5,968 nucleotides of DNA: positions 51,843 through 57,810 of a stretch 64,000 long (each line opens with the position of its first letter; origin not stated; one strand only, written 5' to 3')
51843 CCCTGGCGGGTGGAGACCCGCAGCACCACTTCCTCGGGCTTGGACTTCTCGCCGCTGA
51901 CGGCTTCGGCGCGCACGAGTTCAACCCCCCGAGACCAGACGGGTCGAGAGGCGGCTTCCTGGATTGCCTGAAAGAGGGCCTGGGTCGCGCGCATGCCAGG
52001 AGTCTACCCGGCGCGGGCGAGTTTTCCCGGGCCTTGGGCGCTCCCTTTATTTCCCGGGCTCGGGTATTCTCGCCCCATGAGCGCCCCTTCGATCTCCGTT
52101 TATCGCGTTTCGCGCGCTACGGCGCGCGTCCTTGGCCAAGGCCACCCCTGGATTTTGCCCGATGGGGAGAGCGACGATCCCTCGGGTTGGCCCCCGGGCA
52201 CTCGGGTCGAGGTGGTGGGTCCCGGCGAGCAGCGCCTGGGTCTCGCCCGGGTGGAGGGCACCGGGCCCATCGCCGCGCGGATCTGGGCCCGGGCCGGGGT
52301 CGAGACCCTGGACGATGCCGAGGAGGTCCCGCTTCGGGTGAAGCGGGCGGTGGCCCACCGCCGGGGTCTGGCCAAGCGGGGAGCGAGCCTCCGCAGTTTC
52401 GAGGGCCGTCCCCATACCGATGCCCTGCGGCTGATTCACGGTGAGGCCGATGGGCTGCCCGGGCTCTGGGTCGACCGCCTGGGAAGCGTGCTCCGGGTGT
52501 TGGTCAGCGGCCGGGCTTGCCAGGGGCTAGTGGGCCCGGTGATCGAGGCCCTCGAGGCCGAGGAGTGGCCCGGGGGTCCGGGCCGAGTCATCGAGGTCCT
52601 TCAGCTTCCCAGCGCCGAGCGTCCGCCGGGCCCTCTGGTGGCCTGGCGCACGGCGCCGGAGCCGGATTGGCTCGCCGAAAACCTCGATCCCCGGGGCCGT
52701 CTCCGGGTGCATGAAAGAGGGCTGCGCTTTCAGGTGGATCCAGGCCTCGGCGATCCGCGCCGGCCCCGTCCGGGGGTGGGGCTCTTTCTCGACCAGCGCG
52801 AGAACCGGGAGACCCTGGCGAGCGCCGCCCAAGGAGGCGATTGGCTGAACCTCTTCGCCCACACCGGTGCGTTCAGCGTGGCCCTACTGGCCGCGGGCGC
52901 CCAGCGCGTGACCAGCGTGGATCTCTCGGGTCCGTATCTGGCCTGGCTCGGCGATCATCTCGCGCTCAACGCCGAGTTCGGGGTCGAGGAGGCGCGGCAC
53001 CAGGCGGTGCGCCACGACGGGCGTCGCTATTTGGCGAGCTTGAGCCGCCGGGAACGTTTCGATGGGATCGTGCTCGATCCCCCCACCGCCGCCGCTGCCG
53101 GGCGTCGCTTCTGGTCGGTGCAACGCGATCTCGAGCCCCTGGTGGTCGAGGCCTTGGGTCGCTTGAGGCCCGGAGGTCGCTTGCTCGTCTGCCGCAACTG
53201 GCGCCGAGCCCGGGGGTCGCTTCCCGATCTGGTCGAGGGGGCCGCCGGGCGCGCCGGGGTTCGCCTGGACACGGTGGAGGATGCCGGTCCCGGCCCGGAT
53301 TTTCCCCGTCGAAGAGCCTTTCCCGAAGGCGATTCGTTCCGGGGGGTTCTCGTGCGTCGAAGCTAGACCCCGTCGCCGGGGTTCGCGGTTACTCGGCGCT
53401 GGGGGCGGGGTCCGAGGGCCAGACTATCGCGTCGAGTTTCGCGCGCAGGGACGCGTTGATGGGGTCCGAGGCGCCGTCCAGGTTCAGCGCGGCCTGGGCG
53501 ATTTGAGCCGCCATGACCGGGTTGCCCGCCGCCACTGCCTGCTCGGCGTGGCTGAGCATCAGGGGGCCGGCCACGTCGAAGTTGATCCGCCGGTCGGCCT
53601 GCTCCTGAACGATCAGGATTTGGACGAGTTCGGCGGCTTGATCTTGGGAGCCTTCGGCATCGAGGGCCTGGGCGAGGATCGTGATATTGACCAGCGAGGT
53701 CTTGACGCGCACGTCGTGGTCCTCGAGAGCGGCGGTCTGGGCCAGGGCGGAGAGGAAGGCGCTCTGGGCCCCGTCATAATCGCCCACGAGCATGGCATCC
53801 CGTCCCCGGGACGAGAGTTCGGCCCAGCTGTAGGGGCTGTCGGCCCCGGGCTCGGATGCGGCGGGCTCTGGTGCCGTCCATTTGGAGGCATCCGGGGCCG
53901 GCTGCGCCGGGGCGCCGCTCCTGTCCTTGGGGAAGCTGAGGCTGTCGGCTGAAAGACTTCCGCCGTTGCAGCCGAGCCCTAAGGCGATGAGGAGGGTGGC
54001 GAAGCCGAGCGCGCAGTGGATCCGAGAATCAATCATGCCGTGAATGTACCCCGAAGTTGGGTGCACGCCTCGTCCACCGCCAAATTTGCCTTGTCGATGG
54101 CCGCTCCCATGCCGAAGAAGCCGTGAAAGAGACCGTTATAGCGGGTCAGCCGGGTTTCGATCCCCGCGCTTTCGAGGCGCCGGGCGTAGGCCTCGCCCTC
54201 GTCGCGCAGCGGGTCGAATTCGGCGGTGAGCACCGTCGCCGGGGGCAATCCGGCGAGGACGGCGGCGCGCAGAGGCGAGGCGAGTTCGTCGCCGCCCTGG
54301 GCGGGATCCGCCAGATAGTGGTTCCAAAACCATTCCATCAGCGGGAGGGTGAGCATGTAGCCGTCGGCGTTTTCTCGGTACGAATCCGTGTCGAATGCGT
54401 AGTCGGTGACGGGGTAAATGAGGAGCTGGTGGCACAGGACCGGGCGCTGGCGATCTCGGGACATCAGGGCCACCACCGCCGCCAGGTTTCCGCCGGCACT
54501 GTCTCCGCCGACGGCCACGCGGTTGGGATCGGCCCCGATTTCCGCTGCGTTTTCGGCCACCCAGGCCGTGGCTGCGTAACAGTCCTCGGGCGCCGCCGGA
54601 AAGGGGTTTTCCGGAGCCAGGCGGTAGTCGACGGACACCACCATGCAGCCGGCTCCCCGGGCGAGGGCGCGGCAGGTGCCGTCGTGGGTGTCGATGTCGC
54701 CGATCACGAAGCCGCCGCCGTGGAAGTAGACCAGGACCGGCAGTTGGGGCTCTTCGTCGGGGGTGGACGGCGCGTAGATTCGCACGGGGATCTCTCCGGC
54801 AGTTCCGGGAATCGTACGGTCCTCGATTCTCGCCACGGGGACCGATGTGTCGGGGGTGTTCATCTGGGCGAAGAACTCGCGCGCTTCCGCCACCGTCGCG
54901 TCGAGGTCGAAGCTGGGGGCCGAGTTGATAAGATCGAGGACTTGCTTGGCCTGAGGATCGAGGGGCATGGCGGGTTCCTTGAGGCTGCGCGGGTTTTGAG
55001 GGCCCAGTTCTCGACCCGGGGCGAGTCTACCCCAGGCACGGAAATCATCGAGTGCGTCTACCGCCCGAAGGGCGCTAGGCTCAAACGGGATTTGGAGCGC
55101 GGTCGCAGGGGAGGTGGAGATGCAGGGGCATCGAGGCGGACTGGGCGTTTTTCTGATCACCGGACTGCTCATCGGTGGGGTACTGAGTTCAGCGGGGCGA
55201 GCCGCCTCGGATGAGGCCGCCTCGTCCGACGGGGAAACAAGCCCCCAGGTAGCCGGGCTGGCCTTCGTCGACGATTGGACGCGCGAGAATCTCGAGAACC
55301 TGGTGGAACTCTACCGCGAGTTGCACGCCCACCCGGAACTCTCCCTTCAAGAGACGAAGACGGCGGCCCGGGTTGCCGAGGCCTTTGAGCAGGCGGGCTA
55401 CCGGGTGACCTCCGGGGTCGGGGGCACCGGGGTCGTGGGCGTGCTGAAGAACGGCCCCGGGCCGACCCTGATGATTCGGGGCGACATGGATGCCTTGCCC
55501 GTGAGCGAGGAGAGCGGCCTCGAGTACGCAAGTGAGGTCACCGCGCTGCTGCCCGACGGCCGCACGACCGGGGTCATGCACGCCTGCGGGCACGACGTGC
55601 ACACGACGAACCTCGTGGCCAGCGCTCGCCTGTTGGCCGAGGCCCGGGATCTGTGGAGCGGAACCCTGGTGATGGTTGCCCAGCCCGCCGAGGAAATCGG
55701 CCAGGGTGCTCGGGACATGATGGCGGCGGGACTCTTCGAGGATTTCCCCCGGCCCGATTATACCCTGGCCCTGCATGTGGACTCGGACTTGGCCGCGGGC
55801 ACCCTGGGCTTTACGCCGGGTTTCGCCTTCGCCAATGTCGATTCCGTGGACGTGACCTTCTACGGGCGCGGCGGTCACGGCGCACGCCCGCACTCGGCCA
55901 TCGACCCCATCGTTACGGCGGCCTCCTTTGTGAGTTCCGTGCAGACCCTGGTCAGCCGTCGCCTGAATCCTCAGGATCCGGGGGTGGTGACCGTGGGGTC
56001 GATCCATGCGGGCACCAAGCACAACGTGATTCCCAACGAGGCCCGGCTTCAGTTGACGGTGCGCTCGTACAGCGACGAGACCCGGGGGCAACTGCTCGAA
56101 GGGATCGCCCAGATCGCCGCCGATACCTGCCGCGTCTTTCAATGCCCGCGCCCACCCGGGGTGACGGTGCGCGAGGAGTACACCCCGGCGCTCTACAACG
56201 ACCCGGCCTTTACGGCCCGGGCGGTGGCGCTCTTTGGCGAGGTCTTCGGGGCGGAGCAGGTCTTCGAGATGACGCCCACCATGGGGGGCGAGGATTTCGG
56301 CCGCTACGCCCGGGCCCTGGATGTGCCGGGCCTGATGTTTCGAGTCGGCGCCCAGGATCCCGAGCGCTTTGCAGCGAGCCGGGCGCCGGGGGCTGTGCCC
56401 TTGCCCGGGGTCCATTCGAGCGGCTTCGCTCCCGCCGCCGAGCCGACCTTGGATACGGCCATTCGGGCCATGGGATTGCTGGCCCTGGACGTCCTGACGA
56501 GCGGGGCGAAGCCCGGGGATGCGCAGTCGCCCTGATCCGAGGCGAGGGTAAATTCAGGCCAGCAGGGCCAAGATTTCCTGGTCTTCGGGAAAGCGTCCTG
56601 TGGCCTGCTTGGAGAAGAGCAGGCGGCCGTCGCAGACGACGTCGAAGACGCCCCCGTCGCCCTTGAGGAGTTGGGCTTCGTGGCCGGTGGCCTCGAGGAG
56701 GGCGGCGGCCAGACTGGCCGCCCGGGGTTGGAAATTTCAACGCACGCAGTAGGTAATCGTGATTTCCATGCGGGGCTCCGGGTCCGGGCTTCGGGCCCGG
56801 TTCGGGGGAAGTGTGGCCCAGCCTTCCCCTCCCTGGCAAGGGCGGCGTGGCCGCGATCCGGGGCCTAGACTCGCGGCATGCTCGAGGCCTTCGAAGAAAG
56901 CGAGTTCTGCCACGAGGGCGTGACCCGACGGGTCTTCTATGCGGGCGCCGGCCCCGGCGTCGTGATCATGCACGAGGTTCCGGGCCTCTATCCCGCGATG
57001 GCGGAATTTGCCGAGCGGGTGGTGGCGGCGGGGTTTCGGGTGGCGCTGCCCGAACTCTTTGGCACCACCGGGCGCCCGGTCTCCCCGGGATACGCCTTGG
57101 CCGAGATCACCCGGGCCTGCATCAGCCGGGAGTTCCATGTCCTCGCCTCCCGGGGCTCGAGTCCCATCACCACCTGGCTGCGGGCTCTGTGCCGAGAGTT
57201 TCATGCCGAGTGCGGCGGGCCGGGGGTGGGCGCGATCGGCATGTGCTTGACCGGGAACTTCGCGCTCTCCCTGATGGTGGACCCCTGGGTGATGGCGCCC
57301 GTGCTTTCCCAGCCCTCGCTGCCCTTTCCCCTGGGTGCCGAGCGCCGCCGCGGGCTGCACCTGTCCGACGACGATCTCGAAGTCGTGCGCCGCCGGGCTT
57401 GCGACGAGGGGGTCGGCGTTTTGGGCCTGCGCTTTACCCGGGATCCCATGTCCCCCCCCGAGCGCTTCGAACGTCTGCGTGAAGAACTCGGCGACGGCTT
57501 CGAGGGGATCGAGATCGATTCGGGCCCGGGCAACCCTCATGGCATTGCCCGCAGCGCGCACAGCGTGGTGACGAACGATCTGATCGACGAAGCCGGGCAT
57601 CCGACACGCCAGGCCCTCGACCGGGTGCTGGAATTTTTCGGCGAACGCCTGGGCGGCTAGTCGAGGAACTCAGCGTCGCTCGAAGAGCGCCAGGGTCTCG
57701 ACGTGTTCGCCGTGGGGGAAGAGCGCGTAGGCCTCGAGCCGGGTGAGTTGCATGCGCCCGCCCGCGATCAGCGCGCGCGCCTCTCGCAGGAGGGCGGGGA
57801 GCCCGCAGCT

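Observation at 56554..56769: Hidden selenoprotein: SelW/Rdx-like gene read through an in-frame UGA with a downstream SECIS-like hairpin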

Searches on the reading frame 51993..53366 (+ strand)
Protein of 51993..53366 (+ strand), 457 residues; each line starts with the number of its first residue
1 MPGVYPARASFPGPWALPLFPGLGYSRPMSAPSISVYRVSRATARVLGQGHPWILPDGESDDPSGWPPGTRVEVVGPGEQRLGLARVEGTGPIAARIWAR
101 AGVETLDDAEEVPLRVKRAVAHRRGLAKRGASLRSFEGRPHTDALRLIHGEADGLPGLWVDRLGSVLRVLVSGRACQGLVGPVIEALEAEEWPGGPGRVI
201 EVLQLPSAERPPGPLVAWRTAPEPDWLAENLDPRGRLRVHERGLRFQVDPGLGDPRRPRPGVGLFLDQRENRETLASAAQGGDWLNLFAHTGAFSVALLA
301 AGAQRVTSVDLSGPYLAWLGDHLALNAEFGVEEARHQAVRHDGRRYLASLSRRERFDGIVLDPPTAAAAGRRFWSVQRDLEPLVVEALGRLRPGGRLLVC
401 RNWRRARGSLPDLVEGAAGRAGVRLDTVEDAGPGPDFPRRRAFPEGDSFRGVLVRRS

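Call 16: search_protein_families(library=pfam, proteins=[window:51993-53366:+], max_evalue=0.00001)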
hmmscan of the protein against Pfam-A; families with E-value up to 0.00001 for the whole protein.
window:51993-53366:+ (457 aa): 1 family
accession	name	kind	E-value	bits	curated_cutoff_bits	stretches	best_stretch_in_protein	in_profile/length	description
PF10672.15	Methyltrans_SAM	-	5.6e-15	55.8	27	1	225-403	76-240/286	S-adenosylmethionine-dependent methyltransferase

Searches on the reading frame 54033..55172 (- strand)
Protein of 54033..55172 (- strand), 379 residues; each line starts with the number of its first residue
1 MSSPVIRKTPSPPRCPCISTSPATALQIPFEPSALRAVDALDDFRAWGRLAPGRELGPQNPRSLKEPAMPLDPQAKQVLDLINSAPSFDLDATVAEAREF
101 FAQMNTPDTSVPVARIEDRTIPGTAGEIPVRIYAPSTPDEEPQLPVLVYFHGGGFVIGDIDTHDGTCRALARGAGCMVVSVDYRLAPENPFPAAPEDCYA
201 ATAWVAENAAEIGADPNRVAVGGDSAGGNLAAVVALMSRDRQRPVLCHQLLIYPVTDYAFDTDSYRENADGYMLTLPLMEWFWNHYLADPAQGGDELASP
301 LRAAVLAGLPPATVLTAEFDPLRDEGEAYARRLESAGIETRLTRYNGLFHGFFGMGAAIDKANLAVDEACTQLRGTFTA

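Call 16: search_protein_families(library=pfam, proteins=[window:54033-55172:-], max_evalue=0.00001)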
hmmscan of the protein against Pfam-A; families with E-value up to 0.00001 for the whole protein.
window:54033-55172:- (379 aa): 3 families
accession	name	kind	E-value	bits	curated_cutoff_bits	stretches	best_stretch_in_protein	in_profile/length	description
PF07859.19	Abhydrolase_3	-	1.5e-81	273.6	25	1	147-353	1-209/210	alpha/beta hydrolase fold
PF20434.5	BD-FAE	-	1.3e-23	84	26.8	1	132-242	3-114/215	BD-FAE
PF00135.34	COesterase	-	2.2e-17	63.6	27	1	131-241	89-207/515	Carboxylesterase family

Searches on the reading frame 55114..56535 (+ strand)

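Call 16: search_protein_families(library=pfam, proteins=[window:55114-56535:+], max_evalue=0.00001)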
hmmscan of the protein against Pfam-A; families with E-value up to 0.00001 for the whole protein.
window:55114-56535:+ (473 aa): 2 families
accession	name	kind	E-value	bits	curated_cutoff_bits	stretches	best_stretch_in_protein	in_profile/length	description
PF01546.33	Peptidase_M20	-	7.1e-34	117.9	24.6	1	120-414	1-177/206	Peptidase family M20/M25/M40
PF07687.19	M20_dimer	-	4.4e-15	56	21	1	243-338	7-102/107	Peptidase dimerisation domain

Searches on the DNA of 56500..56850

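Call 9: search_rna_families(source=window, start=56500, end=56850, threshold=evalue, max_evalue=10, show_alignments=3)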
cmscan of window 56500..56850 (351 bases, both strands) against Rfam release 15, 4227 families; matches with E-value up to 10: 4.
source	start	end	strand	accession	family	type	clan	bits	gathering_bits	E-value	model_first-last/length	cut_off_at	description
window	56784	56800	+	RF02784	SorX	Gene; sRNA;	-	13.6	46.6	1.3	49-65/73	no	Singlet oxygen resistance RNA X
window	56686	56788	-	RF03058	sul1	Cis-reg; riboswitch;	-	13.6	36.2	4.7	1-56/56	no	sul1 RNA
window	56577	56593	+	RF01111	SBWMV2_UPD-PKk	Cis-reg;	-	13.4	35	8.1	1-17/21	no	Pseudoknot of upstream pseudoknot domain (UPD) of the 3'UTR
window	56500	56628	-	RF02177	SMCR2_1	Gene; lncRNA;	-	13.3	50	3.2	1-131/159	3'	Smith-Magenis syndrome chromosome region, candidate 2 conserved region 1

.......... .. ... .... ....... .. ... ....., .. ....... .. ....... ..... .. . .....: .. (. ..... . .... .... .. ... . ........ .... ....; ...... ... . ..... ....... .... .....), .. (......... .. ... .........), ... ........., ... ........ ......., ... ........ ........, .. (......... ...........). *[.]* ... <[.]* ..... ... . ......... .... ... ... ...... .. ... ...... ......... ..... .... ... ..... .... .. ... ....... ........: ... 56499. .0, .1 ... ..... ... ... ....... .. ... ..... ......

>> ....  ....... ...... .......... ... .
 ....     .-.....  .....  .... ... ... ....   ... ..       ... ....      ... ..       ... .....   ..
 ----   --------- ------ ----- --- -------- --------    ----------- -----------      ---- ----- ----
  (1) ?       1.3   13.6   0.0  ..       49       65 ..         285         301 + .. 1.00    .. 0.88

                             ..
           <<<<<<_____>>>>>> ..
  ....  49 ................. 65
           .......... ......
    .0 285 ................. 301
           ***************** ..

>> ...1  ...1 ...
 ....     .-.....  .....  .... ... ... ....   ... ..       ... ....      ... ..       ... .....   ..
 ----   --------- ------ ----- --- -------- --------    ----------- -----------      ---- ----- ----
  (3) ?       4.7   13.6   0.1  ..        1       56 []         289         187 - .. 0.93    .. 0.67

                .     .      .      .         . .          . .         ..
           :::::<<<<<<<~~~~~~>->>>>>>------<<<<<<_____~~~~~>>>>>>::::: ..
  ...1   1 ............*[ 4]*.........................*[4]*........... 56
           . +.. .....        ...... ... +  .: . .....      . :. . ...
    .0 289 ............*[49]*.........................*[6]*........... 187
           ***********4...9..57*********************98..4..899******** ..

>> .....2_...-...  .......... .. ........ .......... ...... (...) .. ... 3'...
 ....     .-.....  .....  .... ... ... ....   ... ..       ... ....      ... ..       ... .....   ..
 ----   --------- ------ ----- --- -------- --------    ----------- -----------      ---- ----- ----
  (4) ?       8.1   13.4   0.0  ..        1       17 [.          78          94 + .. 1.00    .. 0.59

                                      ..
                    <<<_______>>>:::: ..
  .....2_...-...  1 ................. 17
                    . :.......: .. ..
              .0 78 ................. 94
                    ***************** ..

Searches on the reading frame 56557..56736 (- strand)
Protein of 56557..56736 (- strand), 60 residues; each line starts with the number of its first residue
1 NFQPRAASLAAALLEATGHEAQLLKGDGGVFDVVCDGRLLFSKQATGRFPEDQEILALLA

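Call 4: search_protein_families(library=pfam, proteins=[window:56557-56736:-], max_evalue=1)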
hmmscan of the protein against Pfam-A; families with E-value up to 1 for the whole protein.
seq(60 aa): 1 family
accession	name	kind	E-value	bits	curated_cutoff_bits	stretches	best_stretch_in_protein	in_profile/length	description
PF10262.15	Rdx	-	8.4e-12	45.6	22.6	1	1-59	11-72/74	Rdx family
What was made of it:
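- The post-UGA frame is intact and scores 45.6 bits for Rdx (call 4).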

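Call 20: search_protein_representatives(protein=window:56557-56736:-)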
Query: 60 residues. Proteins with E-value up to 0.001 (for the whole library): 393; up to 1e-10: 7; up to 1e-30: 0. The best 150 are listed.
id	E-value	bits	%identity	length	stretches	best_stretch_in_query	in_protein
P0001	3.7e-16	73.9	41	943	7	4-46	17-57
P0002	9.8e-13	63.2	56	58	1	4-58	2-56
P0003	1.8e-12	62.4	59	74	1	1-58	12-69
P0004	1.8e-11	59.3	58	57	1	6-58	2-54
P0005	4.1e-11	58.1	52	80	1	1-56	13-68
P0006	4.1e-11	58.1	61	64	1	4-59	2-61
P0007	8.1e-11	57.2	62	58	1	5-59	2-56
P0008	1.4e-10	56.4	54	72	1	2-58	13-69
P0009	4.2e-10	55.0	56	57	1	5-59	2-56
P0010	5.3e-10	54.7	50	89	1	2-59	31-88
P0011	5.6e-10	54.6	49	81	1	1-59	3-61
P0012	5.8e-10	54.5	54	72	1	1-57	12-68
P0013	1.5e-09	53.3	38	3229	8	34-59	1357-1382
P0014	1.5e-09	53.3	57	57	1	5-59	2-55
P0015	1.7e-09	53.1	58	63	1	8-59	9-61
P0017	3.4e-09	52.2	52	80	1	2-59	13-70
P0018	5.3e-09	51.5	51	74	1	1-59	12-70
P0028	5.3e-08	48.4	46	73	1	1-59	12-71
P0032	9.1e-08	47.7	45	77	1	2-56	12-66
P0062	6.2e-07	45.1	45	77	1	2-57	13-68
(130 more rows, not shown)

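Call 45: find_encoding_contigs(protein=P0003, flank=1000, max_places=2)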
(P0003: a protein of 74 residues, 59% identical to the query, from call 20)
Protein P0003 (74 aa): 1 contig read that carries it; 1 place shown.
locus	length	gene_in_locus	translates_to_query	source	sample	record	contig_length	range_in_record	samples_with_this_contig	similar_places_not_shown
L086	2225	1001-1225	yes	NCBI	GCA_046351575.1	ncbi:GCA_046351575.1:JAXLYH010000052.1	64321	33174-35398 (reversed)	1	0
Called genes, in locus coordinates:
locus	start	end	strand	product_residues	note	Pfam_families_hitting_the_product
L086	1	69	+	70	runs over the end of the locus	-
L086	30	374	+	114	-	PF04986:Y2_Tnp (weak)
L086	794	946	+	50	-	-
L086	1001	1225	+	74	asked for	PF10262:Rdx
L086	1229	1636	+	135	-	-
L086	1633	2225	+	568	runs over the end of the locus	PF00372:Hemocyanin_M, PF00264:Tyrosinase (faint), PF03723:Hemocyanin_C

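Call 46: find_encoding_contigs(protein=P0017, flank=1000, max_places=2)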
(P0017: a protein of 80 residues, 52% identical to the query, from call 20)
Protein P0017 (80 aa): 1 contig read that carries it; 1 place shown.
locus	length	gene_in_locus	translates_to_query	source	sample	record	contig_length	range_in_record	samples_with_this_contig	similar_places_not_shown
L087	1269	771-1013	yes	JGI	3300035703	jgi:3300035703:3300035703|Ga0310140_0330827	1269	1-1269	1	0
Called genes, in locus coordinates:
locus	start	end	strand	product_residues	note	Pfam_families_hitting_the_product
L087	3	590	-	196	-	?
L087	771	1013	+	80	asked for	PF10262:Rdx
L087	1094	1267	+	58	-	?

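Call 47: find_encoding_contigs(protein=P0008, flank=1000, max_places=1)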
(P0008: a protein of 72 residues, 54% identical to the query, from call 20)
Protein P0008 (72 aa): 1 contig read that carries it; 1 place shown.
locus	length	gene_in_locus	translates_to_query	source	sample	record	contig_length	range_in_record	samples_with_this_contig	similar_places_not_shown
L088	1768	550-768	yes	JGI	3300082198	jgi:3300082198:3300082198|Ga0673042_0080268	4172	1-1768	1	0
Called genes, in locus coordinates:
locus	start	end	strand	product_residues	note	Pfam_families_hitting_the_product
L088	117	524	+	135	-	PF14534:DUF4440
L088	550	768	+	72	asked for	PF10262:Rdx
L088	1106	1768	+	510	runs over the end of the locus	PF02530:Porin_2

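Call 48: find_encoding_contigs(protein=P0062, flank=1000, max_places=1)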
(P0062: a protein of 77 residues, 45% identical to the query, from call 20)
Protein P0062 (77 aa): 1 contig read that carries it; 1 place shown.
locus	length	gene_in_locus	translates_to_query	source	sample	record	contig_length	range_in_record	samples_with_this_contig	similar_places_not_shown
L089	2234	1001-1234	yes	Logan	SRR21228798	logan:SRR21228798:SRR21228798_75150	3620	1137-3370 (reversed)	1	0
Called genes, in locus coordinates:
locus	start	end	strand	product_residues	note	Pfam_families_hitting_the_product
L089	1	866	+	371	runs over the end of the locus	?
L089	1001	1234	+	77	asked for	PF10262:Rdx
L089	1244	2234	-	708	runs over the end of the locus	?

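Call 49: find_encoding_contigs(protein=P0032, flank=1000, max_places=1)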
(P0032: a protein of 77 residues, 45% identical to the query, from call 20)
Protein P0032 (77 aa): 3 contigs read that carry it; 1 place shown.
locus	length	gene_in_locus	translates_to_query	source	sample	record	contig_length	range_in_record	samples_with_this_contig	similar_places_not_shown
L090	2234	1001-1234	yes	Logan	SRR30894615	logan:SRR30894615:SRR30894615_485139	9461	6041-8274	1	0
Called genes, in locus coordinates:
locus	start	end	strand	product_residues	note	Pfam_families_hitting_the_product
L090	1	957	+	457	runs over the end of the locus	PF00291:PALP, PF00571:CBS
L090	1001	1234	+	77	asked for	PF10262:Rdx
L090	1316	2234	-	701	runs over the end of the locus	?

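Call 50: find_encoding_contigs(protein=P0005, flank=1000, max_places=1)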
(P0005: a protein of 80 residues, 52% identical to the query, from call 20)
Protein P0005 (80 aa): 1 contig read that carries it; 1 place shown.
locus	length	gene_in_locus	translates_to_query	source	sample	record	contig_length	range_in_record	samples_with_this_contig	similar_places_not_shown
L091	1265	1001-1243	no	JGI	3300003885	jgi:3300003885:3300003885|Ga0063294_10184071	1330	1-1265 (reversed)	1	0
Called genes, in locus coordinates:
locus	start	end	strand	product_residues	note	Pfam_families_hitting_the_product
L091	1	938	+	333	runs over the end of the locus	?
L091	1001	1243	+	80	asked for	PF10262:Rdx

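Call 51: find_encoding_contigs(protein=P0018, flank=1000, max_places=1)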
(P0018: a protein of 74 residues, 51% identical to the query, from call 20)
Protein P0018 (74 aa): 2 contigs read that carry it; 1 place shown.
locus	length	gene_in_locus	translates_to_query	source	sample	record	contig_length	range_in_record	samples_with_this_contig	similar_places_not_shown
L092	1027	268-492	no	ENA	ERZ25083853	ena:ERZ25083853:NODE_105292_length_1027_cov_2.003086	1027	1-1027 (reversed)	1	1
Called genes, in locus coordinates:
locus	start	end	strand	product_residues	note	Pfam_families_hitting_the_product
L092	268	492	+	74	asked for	PF10262:Rdx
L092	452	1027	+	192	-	?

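Call 61: find_encoding_contigs(protein=P0028, flank=1500, max_places=3)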
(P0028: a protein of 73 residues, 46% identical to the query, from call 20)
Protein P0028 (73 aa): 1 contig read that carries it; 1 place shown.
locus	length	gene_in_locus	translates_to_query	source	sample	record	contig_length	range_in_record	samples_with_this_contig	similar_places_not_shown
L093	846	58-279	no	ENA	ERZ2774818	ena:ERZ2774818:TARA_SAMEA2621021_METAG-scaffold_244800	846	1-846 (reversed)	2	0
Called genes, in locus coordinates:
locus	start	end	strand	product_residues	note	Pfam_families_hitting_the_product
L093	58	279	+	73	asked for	PF10262:Rdx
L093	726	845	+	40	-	?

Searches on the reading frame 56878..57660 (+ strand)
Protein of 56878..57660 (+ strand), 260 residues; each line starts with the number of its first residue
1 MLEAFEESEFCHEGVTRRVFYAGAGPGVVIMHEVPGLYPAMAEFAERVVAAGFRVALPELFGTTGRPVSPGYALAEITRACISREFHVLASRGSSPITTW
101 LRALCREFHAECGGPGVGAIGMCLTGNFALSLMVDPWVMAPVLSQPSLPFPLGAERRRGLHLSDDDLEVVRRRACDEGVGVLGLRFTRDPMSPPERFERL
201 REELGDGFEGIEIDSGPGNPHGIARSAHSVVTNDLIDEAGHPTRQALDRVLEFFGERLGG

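Call 16: search_protein_families(library=pfam, proteins=[window:56878-57660:+], max_evalue=0.00001)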
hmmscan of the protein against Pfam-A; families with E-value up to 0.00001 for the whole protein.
window:56878-57660:+ (260 aa): 1 family
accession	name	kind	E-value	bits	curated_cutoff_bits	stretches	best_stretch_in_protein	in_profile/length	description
PF01738.24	DLH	-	2.2e-10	40.9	21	1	25-256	13-215/217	Dienelactone hydrolase family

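Call 23: find_encoding_contigs(protein=window:56878-57657:+, flank=10000, max_places=6)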
Protein window:56878-57657:+ (260 aa): 15 contigs read that carry it; 6 places shown.
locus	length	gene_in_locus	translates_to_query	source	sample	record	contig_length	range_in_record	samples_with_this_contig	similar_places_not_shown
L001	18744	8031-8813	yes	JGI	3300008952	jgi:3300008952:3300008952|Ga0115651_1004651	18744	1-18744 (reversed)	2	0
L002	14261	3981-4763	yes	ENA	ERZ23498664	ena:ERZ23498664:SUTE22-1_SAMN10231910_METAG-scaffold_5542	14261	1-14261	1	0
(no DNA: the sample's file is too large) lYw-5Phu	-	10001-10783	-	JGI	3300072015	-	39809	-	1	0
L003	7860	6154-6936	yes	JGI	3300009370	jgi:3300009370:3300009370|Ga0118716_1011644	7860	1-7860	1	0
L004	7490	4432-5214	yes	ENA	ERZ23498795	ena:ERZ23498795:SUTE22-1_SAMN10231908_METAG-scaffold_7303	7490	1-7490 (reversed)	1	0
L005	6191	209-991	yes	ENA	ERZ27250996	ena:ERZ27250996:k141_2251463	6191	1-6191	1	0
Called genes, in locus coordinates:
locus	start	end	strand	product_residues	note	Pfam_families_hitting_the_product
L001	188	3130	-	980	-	PF00176:SNF2-rel_dom, PF00271:Helicase_C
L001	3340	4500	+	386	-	PF10672:Methyltrans_SAM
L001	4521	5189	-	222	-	-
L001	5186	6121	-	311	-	PF00135:COesterase, PF20434:BD-FAE, PF07859:Abhydrolase_3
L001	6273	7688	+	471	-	PF01546:Peptidase_M20, PF07687:M20_dimer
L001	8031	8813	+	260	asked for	PF01738:DLH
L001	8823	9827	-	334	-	-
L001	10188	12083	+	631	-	PF08497:Radical_SAM_N, PF04055:Radical_SAM, PF11842:DUF3362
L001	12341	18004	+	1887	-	-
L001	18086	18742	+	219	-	?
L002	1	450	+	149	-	?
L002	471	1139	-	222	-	-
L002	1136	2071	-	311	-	PF00135:COesterase, PF20434:BD-FAE, PF07859:Abhydrolase_3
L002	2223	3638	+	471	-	PF01546:Peptidase_M20, PF07687:M20_dimer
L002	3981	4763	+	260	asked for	PF01738:DLH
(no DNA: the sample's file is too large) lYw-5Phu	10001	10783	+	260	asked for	PF01738:DLH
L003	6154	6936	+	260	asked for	PF01738:DLH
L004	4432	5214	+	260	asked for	PF01738:DLH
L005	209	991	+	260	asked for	PF01738:DLH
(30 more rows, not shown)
